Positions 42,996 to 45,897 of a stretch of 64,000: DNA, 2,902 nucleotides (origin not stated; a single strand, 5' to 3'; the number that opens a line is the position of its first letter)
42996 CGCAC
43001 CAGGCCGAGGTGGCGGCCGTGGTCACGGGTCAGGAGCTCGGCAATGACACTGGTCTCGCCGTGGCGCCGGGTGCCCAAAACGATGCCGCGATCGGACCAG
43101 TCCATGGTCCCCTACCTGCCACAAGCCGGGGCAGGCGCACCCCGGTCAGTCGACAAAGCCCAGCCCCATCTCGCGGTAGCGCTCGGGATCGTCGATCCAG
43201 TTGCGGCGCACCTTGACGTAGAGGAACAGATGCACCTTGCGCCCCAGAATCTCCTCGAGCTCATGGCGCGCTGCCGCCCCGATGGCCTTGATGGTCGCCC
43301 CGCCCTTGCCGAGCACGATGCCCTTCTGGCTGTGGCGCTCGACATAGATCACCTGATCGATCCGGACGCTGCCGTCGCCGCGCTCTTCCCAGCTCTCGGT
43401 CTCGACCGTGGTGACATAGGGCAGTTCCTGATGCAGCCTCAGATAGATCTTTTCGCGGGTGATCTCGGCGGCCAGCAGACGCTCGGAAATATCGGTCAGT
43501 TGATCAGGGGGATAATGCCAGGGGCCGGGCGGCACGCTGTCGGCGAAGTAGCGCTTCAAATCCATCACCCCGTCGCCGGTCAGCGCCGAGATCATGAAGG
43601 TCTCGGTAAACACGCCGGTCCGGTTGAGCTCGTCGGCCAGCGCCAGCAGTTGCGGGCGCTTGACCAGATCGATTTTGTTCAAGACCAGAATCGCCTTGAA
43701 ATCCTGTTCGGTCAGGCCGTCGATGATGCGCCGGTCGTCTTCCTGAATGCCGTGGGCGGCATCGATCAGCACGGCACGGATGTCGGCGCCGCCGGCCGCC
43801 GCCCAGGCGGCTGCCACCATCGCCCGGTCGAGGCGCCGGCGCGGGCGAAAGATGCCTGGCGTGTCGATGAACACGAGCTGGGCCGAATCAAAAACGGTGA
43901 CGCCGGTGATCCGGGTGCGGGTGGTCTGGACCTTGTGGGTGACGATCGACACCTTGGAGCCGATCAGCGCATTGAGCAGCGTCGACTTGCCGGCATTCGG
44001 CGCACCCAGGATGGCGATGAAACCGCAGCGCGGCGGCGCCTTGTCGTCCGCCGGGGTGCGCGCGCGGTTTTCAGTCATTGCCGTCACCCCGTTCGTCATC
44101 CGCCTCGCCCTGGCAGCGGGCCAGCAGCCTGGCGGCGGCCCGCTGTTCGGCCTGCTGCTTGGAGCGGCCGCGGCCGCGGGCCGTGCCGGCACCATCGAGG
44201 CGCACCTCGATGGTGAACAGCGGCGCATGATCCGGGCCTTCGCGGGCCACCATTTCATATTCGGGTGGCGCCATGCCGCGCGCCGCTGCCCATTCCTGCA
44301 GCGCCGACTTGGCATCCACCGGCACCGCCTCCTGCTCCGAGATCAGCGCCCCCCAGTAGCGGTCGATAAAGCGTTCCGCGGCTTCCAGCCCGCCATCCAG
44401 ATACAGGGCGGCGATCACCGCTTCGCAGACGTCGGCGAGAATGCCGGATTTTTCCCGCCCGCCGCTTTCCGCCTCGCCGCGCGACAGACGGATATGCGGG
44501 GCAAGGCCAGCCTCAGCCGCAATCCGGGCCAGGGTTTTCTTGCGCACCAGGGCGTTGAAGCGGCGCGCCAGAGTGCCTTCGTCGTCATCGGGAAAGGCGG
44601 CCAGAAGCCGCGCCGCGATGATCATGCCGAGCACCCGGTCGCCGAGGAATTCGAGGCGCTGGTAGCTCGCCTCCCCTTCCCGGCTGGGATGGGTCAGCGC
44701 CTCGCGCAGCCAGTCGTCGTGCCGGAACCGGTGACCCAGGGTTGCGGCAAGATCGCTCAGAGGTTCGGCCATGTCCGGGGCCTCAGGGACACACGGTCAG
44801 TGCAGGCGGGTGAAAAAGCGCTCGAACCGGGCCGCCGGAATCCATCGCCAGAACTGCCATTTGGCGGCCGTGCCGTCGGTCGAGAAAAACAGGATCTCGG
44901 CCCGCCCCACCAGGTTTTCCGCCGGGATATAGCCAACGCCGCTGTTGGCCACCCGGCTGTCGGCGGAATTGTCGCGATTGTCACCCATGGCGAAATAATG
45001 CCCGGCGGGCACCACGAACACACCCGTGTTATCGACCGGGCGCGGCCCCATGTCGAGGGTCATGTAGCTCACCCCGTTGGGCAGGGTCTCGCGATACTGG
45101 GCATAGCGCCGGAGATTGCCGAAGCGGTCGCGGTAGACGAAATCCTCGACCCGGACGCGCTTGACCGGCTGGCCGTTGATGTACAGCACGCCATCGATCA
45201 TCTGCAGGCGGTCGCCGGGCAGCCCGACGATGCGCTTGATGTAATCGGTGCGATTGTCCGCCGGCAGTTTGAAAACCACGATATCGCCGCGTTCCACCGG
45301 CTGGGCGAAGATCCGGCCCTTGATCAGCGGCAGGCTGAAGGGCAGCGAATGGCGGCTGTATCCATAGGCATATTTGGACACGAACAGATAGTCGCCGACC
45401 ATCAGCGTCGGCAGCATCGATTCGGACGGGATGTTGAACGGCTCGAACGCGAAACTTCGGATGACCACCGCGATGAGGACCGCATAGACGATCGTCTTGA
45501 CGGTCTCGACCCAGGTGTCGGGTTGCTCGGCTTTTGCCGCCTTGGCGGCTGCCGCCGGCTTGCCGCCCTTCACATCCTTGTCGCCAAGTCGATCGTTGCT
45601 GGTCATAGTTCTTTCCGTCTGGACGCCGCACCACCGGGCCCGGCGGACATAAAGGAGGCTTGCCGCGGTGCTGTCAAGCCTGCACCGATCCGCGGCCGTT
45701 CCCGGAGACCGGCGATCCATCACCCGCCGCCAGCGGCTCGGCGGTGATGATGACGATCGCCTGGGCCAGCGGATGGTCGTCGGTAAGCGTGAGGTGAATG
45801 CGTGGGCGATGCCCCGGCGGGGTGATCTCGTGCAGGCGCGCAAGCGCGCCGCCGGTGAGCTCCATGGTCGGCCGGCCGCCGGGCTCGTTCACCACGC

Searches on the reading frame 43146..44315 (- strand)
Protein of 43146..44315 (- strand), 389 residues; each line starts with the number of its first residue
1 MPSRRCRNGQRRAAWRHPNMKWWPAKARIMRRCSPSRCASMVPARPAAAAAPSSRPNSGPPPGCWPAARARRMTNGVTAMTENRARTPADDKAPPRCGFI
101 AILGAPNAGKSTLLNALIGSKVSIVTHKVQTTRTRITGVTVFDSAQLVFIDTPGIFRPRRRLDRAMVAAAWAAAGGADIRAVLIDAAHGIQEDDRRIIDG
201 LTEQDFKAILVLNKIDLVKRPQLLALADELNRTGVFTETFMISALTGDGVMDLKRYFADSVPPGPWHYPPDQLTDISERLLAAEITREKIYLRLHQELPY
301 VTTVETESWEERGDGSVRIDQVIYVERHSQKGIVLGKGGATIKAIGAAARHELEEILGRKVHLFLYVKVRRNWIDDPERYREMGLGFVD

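Call 43: search_protein_families(library=pfam, proteins=[window:43146-44315:-], max_evalue=0.00001)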
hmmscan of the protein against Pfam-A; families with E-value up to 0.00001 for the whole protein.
window:43146-44315:- (389 aa): 7 families
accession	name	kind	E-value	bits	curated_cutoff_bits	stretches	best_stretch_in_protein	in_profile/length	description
PF01926.29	MMR_HSR1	-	1.8e-23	83.3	21.9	1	100-214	2-113/113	50S ribosome-binding GTPase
PF07650.23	KH_2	-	3.6e-21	75.2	22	1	297-373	1-77/78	KH domain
PF02421.24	FeoB_N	-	4.4e-12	46.2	27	1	100-255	3-154/156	Ferrous iron transport protein B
PF00009.33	GTP_EFTU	-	1.7e-11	44.5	26.5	1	100-262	6-187/188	Elongation factor Tu GTP binding domain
PF03193.22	RsgA_GTPase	-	1.8e-10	41.4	30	0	100-155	109-168/174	RsgA GTPase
PF00350.29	Dynamin_N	-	3.5e-09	37.4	27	0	100-134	1-34/168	Dynamin family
PF10662.15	PduV-EutP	-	1.8e-06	28.3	21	1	100-257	4-141/143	Ethanolamine utilisation - propanediol utilisation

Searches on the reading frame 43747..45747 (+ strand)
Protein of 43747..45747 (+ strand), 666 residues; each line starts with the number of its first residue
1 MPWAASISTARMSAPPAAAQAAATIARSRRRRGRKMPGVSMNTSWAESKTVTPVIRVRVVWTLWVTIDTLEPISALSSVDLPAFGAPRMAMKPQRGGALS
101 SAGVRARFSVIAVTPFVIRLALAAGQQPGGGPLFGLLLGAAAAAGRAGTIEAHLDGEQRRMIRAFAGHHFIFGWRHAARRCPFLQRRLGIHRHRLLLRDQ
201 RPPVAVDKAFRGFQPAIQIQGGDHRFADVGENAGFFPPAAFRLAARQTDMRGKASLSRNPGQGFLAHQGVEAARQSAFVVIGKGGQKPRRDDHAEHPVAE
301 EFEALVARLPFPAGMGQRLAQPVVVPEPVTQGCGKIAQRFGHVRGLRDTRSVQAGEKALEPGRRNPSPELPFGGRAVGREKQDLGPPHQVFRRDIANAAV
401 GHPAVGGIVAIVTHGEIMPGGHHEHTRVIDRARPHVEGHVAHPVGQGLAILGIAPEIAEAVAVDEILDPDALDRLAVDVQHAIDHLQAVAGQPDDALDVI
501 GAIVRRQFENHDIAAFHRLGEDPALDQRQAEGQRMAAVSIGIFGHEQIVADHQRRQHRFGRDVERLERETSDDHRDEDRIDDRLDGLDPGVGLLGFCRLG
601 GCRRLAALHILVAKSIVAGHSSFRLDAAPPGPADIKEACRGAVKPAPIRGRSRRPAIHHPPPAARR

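Call 39: find_encoding_contigs(protein=window:43747-45747:+, flank=10000, max_places=1)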
Protein window:43747-45747:+ (666 aa): no gene with exactly this product is on record in the collection.
